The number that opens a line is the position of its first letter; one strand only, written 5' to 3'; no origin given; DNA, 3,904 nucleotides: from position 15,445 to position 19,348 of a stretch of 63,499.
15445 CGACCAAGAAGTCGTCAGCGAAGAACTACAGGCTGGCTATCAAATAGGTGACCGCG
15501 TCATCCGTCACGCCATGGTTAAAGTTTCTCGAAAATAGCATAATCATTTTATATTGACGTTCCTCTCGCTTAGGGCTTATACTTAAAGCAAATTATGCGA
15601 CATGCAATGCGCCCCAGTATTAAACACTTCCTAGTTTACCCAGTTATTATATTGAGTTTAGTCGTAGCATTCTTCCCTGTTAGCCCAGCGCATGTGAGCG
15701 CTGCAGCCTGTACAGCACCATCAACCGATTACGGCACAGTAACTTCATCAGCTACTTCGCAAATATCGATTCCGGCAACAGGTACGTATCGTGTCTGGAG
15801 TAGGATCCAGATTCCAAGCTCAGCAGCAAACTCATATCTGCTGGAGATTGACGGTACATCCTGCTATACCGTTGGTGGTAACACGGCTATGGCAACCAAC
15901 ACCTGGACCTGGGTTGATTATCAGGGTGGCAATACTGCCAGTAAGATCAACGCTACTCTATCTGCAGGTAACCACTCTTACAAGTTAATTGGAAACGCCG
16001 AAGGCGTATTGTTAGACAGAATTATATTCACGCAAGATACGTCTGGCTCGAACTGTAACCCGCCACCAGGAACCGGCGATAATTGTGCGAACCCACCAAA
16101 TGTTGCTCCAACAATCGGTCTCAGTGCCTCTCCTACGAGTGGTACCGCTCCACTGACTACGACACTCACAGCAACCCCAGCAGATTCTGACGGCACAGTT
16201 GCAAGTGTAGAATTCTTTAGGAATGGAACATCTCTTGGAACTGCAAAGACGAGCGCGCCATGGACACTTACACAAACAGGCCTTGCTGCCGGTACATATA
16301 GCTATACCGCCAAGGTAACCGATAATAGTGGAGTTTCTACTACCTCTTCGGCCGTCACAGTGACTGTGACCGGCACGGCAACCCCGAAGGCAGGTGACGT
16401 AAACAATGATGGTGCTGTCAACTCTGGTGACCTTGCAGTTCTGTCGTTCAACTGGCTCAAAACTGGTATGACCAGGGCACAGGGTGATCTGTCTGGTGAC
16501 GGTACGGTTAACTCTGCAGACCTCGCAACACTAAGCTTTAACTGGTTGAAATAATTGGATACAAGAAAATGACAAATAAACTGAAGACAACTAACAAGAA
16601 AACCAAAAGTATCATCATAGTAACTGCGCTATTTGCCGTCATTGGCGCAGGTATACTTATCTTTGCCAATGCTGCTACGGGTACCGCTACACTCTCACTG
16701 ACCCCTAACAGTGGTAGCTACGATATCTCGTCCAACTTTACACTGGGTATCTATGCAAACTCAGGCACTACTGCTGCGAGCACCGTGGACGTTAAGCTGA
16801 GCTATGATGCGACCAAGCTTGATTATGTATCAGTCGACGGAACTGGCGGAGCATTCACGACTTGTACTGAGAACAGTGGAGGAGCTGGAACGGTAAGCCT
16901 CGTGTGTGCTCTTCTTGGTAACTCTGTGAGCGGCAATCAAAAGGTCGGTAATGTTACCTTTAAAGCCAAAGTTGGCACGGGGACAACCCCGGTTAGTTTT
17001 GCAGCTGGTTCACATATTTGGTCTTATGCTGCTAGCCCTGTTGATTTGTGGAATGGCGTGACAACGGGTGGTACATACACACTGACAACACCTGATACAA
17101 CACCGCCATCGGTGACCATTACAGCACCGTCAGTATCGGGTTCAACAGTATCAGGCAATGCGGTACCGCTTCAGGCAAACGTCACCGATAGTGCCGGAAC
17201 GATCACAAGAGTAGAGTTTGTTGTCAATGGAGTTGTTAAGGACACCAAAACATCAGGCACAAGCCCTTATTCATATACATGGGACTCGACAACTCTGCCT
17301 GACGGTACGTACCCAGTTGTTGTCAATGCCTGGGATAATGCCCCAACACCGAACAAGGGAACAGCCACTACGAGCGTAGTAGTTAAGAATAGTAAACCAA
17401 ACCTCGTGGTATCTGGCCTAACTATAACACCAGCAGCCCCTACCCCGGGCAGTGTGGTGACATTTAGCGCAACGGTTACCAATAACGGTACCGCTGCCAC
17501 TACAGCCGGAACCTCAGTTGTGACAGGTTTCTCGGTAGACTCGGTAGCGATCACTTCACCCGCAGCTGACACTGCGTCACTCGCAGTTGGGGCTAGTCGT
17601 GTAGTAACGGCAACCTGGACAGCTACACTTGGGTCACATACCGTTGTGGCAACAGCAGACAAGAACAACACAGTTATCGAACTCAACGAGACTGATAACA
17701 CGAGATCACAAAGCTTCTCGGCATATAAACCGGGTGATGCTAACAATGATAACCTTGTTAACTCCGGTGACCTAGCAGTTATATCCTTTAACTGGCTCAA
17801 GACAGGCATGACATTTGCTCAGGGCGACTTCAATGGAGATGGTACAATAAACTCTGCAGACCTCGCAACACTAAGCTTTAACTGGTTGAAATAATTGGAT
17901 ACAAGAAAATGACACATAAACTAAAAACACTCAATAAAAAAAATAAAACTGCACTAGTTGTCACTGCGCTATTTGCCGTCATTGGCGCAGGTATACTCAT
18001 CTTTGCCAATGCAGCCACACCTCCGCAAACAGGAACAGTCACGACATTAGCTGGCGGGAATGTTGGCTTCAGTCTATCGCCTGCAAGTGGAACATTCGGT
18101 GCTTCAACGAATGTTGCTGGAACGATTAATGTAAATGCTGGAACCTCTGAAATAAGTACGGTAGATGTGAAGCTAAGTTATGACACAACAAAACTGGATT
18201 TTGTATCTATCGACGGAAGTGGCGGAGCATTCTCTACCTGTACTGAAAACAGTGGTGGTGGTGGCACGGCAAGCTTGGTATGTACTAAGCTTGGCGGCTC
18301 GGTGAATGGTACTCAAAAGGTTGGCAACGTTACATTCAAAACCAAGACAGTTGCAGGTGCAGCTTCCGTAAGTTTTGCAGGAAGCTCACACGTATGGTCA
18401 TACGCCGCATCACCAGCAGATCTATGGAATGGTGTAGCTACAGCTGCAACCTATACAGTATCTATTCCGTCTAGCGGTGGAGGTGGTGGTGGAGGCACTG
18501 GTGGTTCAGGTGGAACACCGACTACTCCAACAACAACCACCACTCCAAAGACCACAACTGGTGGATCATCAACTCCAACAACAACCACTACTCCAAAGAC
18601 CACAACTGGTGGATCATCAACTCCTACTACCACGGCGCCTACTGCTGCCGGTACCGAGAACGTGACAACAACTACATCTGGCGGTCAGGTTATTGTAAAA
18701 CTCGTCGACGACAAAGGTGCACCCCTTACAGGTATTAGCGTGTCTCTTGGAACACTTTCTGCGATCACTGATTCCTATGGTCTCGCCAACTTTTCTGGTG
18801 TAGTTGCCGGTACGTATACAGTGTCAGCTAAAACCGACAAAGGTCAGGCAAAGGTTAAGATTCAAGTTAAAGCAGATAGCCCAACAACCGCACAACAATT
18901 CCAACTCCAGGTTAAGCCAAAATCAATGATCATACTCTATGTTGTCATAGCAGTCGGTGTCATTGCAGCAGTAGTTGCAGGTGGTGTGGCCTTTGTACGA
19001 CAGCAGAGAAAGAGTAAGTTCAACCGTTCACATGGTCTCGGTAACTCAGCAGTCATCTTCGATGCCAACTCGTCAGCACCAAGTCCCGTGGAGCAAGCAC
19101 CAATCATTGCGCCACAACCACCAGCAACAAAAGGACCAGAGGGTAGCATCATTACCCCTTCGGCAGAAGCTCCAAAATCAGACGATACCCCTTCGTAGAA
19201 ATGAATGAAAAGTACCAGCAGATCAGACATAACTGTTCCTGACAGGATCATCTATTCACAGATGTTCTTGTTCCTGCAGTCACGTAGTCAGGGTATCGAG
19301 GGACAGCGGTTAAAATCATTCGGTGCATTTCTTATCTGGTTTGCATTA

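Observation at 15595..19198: Three-gene cohesin/dockerin module suggesting a minimal self-assembling surface scaffold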

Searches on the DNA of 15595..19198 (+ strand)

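Call 16: search_dna_similar(query=window:15595-19198:+, collection=plasmids, mode=near)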
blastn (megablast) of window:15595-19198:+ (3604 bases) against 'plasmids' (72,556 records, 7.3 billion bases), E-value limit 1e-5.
No match.

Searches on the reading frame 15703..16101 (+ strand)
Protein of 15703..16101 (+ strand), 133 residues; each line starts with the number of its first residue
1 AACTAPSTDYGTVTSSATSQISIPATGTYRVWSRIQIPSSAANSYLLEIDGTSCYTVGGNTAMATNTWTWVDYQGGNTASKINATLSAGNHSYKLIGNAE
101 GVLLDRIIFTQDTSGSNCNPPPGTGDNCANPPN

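Call 30: find_homologous_proteins(query=window:15703-16101:+, max_evalue=0.001)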
Query seq(133 aa) (133 aa): 9 proteins with E <= 0.001 among 19 candidates.
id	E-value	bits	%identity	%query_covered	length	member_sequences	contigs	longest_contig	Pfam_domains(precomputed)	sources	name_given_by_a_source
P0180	3.5e-37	145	58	95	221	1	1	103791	PF17957.8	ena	-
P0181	7.7e-34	135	57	81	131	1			PF17829.8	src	-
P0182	5.1e-33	132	55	96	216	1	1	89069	PF00404.25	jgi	jgi:hypothetical protein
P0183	8.4e-32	128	62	77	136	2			-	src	-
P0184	3.4e-31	126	55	97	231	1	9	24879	PF00404.25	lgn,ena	-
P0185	1.6e-30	124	53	96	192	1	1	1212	PF00404.25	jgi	jgi:hypothetical protein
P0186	1.2e-27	115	50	100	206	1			PF17957.8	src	-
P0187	3.4e-27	113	52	84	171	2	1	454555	-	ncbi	-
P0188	6.7e-27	112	50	97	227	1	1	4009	PF00404.25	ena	-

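Call 67: search_solved_structures(query=A8, max_evalue=10, show_alignments=2)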
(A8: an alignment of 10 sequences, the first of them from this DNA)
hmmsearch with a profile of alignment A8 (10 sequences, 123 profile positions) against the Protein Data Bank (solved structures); distinct sequences matched with E-value up to 10: 4.
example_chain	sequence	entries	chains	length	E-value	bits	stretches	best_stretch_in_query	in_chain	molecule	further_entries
2wz8_A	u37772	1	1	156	0.0025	20.9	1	16-95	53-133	CELLULOSOME PROTEIN DOCKERIN TYPE I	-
8feh_D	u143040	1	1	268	0.005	19.9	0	12-84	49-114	Minor capsid protein A1 fusion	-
2vzp_A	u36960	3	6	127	0.015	18.3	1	12-102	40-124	EXO-BETA-D-GLUCOSAMINIDASE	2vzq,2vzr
1uxz_A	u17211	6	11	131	0.11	15.6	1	15-101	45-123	CELLULASE B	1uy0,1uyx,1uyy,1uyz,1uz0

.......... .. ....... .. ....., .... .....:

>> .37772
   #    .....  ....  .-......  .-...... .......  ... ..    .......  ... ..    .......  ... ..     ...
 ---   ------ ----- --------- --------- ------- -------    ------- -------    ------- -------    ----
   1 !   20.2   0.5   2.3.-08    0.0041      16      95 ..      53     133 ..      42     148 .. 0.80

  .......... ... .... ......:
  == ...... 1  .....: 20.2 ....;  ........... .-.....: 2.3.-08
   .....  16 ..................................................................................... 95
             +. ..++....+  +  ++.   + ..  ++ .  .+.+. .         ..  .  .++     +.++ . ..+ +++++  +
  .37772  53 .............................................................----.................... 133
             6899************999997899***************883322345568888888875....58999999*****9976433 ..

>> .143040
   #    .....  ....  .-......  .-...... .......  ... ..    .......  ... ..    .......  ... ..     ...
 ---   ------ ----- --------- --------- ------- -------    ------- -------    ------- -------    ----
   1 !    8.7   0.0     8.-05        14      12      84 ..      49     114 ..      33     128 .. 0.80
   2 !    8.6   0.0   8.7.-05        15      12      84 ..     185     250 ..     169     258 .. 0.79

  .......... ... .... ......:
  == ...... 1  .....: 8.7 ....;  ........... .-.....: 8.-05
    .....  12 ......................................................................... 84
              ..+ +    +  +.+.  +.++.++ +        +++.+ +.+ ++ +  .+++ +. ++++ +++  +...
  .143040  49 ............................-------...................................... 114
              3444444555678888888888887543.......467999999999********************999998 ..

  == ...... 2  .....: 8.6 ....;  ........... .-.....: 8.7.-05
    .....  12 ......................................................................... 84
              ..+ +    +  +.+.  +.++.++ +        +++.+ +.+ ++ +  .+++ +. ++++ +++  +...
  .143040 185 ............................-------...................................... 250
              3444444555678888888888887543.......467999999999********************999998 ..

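Call 68: search_protein_families(library=pfam, proteins=[P0180, P0181, P0182, P0183, P0184, P0186, P0187, P0188], max_evalue=0.1)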
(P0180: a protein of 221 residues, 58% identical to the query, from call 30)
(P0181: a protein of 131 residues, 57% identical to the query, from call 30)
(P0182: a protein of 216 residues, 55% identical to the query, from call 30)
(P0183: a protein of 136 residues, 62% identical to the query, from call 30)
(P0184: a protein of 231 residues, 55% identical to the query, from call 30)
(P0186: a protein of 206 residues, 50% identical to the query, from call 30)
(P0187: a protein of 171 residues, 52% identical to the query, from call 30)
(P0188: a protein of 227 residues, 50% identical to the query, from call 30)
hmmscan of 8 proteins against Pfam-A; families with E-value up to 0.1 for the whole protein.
P0180 (221 aa): 2 families
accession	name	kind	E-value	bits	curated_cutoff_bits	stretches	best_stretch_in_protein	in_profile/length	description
PF17957.7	Big_7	-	3.4e-12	47.3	24.1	1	161-214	1-56/70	Bacterial Ig domain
PF21444.2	CofB_pilin_dom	-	0.00034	20.8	27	1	99-211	48-161/234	CofB, pilin domain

P0181 (131 aa): 1 family
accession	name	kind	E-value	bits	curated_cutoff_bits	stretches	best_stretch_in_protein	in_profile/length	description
PF17829.7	GH115_C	-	2.8e-05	24.4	24.1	1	20-131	42-157/172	Glycosyl hydrolase family 115 C-terminal domain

P0182 (216 aa): 2 families
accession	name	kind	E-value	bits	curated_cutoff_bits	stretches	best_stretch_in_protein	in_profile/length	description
PF00404.24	Dockerin_1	-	2.4e-06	28.1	22.9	1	167-210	2-52/57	Dockerin type I domain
PF16990.11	CBM_35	-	0.088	13.6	28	0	44-131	32-106/121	Carbohydrate binding module (family 35)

P0183 (136 aa): 1 family
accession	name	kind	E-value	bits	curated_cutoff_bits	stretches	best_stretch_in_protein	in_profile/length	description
PF24170.1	Fn3-II_PB4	-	0.0054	17.4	27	1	89-129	38-79/95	Straight fiber protein PB4 second Fn3-like domain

P0184 (231 aa): 2 families
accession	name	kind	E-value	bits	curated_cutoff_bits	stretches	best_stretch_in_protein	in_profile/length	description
PF00404.24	Dockerin_1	-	6.1e-07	30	22.9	1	180-225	2-52/57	Dockerin type I domain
PF17829.7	GH115_C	-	0.007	16.6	24.1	1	61-152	61-158/172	Glycosyl hydrolase family 115 C-terminal domain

P0186 (206 aa): 2 families
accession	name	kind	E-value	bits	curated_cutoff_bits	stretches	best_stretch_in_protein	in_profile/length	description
PF17957.7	Big_7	-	1.5e-05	26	24.1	1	175-206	1-34/70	Bacterial Ig domain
PF17829.7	GH115_C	-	0.0037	17.6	24.1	1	40-154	53-161/172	Glycosyl hydrolase family 115 C-terminal domain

P0187 (171 aa): 1 family
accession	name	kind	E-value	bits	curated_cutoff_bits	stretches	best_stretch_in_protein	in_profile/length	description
PF00404.24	Dockerin_1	-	5.1e-05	23.8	22.9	1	117-163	2-52/57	Dockerin type I domain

P0188 (227 aa): 5 families
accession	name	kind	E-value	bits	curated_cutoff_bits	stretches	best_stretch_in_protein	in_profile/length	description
PF00404.24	Dockerin_1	-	5.2e-09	36.6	22.9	1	178-222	1-52/57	Dockerin type I domain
PF00036.39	EF-hand_1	-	0.0089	16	25.4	0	205-224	8-27/29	EF hand domain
PF01839.29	FG-GAP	-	0.011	16.1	22.1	0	199-212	1-14/37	FG-GAP repeat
PF13517.12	FG-GAP_3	-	0.017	16.1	26.9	0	153-189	23-59/61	FG-GAP-like repeat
PF13202.12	EF-hand_5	-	0.047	13.6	25.9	0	205-219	7-21/25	EF hand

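Call 84: find_encoding_contigs(protein=P0187, flank=6000, max_places=3)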
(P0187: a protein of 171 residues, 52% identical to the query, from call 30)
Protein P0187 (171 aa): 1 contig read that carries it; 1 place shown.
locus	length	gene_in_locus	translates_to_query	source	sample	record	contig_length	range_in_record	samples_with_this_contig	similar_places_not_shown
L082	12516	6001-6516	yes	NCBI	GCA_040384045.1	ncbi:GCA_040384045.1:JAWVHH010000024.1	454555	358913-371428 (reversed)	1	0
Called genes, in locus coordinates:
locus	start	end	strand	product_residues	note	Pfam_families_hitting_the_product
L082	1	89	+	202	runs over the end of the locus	PF00485:PRK (faint), PF13238:AAA_18 (weak)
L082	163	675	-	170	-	PF00293:NUDIX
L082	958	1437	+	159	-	PF18936:DUF5684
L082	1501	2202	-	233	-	-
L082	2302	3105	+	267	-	PF00763:THF_DHG_CYH, PF02882:THF_DHG_CYH_C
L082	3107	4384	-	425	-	PF26299:MurL_N, PF26298:MurL_epimerase_C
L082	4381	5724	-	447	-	PF08245:Mur_ligase_M, PF02875:Mur_ligase_C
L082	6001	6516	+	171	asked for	-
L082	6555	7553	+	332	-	-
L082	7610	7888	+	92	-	-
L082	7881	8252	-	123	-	PF00072:Response_reg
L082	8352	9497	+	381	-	-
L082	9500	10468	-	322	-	PF09924:LPG_synthase_C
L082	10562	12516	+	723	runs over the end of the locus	PF00512:HisKA, PF02518:HATPase_c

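Call 85: find_encoding_contigs(protein=P0182, flank=6000, max_places=3)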
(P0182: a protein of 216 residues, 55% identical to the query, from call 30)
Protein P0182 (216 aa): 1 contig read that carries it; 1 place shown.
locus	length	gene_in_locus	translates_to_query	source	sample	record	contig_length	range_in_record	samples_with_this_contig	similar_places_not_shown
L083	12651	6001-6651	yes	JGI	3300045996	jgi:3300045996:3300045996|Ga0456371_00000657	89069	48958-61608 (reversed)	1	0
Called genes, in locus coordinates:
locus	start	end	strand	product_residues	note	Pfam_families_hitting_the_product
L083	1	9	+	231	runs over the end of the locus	PF00775:Dioxygenase_C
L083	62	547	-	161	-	PF06897:DUF1269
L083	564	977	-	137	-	PF23636:DUF7144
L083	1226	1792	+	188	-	PF13545:HTH_Crp_2 (weak)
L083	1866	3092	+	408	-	-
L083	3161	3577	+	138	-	PF19850:DUF6325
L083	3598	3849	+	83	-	PF09851:SHOCT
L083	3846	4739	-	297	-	PF01040:UbiA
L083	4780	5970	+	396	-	PF07690:MFS_1, PF12832:MFS_1_like, PF07690:MFS_1 (weak)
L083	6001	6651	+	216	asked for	PF00404:Dockerin_1 (weak)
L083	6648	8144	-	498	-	PF00175:NAD_binding_1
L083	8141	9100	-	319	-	PF02424:ApbE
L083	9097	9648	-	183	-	-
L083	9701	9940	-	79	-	PF06348:DUF1059 (weak)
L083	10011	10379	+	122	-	-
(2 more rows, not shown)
